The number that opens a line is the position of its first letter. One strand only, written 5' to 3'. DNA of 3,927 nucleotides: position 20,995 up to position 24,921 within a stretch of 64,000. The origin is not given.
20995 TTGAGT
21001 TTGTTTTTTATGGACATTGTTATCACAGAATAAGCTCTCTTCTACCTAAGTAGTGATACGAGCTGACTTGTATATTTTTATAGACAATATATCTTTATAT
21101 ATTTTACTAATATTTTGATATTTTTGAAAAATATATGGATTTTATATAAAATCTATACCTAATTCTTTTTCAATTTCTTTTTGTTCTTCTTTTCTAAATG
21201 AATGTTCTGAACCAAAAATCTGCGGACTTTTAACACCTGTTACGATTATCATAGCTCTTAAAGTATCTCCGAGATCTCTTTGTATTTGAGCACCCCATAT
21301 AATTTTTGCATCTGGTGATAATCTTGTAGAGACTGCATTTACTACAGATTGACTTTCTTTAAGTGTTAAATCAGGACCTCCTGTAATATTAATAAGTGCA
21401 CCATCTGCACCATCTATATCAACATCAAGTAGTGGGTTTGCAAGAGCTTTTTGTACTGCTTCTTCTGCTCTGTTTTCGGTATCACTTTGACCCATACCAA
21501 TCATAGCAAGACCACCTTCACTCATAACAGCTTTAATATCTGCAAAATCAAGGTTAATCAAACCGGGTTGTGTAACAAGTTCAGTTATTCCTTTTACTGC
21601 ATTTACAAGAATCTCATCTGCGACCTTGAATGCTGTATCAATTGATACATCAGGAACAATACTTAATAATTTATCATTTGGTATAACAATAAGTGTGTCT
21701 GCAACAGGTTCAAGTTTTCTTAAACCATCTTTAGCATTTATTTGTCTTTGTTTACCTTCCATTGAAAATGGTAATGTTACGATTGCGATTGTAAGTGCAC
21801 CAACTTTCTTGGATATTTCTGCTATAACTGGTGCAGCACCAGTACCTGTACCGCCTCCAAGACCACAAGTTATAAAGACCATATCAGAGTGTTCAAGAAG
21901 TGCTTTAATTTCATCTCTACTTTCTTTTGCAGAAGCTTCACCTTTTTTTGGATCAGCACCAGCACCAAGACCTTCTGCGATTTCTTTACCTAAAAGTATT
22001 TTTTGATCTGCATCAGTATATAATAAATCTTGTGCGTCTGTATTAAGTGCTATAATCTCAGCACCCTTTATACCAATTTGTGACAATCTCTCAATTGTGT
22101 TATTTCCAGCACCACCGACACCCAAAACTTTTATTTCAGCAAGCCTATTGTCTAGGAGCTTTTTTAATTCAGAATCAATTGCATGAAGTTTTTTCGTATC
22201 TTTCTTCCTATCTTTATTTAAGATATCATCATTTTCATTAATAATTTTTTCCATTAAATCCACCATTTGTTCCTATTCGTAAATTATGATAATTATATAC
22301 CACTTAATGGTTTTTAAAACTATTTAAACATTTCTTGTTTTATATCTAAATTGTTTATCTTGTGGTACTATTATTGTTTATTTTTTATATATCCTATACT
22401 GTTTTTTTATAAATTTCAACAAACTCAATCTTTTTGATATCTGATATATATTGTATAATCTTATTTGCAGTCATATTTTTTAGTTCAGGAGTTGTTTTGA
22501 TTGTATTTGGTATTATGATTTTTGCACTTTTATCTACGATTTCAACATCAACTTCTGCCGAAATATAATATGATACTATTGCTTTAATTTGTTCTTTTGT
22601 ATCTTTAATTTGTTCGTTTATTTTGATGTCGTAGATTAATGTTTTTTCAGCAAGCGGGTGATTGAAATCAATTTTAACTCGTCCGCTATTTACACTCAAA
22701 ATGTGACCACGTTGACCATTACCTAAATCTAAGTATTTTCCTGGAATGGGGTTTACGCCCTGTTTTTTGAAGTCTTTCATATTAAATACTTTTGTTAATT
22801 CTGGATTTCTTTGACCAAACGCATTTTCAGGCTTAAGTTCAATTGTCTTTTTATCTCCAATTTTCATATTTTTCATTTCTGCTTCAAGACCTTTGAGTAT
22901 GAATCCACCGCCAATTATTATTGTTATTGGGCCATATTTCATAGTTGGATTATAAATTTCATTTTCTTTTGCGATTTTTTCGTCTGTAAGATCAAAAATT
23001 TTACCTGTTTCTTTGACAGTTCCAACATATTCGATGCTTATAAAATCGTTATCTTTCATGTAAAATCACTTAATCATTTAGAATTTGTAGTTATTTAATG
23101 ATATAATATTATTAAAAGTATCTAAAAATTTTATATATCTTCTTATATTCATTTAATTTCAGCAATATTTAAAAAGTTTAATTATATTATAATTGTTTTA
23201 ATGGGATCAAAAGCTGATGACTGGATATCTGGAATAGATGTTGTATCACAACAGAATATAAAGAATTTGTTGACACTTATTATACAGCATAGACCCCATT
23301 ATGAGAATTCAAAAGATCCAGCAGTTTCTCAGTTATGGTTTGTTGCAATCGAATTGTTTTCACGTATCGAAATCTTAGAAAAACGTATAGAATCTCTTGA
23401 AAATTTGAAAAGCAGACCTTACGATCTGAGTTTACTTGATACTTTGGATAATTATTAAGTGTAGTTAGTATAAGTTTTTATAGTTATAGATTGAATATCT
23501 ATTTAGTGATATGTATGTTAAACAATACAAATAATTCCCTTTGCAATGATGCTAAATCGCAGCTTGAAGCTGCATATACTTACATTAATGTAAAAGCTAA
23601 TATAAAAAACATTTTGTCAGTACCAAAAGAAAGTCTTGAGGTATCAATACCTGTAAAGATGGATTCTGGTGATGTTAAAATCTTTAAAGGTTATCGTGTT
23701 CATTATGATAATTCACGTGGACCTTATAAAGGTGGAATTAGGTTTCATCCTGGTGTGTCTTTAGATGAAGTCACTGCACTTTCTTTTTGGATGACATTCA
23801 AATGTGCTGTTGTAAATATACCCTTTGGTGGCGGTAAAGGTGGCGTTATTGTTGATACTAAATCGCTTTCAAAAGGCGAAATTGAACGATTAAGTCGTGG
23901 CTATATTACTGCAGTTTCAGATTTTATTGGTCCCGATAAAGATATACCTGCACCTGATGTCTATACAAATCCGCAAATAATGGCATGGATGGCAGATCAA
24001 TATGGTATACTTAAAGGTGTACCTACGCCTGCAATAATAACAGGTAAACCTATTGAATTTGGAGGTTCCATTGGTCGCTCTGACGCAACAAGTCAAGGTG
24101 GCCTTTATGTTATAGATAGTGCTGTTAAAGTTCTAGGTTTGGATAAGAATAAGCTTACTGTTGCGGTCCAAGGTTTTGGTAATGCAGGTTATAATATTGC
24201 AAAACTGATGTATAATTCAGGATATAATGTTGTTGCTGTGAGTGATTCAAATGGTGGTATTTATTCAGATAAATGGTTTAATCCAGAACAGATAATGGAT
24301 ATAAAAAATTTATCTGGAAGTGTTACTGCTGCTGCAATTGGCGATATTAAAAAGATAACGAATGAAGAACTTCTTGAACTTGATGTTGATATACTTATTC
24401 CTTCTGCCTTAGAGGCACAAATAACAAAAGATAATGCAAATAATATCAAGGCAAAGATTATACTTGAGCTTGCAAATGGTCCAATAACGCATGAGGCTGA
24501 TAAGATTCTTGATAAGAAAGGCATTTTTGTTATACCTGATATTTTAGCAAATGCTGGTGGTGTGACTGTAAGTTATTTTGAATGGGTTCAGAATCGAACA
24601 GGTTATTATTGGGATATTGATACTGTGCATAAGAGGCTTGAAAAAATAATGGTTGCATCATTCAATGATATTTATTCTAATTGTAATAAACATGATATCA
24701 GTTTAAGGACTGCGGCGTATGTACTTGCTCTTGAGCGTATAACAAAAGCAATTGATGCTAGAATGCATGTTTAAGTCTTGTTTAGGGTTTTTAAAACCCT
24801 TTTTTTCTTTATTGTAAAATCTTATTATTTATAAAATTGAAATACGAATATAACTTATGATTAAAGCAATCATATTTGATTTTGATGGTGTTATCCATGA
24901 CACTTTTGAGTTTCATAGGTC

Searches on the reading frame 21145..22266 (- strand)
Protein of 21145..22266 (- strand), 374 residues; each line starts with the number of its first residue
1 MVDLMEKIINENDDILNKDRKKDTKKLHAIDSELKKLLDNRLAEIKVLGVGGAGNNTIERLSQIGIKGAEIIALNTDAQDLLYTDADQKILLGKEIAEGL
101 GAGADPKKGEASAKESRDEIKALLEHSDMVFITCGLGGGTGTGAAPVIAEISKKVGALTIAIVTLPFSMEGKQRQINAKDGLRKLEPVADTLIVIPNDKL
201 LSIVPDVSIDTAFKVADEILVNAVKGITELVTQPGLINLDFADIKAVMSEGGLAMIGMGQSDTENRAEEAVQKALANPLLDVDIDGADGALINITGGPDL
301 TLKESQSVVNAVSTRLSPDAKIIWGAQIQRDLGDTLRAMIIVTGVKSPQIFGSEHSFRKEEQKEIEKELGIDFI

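Call 28: find_encoding_contigs(protein=window:21145-22266:-, flank=10000, max_places=1)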
Protein window:21145-22266:- (374 aa): no gene with exactly this product is on record in the collection.

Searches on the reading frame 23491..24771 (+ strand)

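Call 34: search_protein_families(library=pfam, alignment_id=A2, max_evalue=0.00001)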
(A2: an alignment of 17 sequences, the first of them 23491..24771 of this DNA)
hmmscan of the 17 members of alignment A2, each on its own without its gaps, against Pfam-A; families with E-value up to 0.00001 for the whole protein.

A. member 1, window:23491-24771:+ (427 aa): 2 families
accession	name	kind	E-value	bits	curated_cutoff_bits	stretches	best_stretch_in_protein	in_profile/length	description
PF00208.27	ELFV_dehydrog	-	4.6e-76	256.1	23.4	1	191-423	1-239/241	Glutamate/Leucine/Phenylalanine/Valine dehydrogenase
PF02812.23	ELFV_dehydrog_N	-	4.8e-57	191.7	25.3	1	45-171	1-127/129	Glu/Leu/Phe/Val dehydrogenase, dimerisation domain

B. families by the number of members that match (of 17 scanned): 36 families (the first 25 are shown)
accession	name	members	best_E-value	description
PF01406.26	tRNA-synt_1e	2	2.5e-100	tRNA synthetases class I (C) catalytic domain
PF01409.25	tRNA-synt_2d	2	4.4e-83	tRNA synthetases class II core domain (F)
PF00133.28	tRNA-synt_1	2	2.8e-32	tRNA synthetases class I (I, L, M and V)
PF09334.17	tRNA-synt_1g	2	2.4e-19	tRNA synthetases class I (M)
PF00266.25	Aminotran_5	1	8.1e-118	Aminotransferase class-V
PF00208.27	ELFV_dehydrog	1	4.6e-76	Glutamate/Leucine/Phenylalanine/Valine dehydrogenase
PF00899.27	ThiF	1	4.6e-70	ThiF family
PF02568.20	ThiI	1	1.4e-62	Thiamine biosynthesis protein (ThiI)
PF02812.23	ELFV_dehydrog_N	1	4.8e-57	Glu/Leu/Phe/Val dehydrogenase, dimerisation domain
PF01595.25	CNNM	1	8.6e-52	Cyclin M transmembrane N-terminal domain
PF17759.6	tRNA_synthFbeta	1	3.7e-43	Phenylalanyl tRNA synthetase beta chain CLM domain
PF13207.12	AAA_17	1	8e-32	AAA domain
PF03484.21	B5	1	2.7e-29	tRNA synthetase B5 domain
PF01569.27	PAP2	1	1.2e-22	PAP2 superfamily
PF08264.19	Anticodon_1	1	1.7e-19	Anticodon-binding domain of tRNA ligase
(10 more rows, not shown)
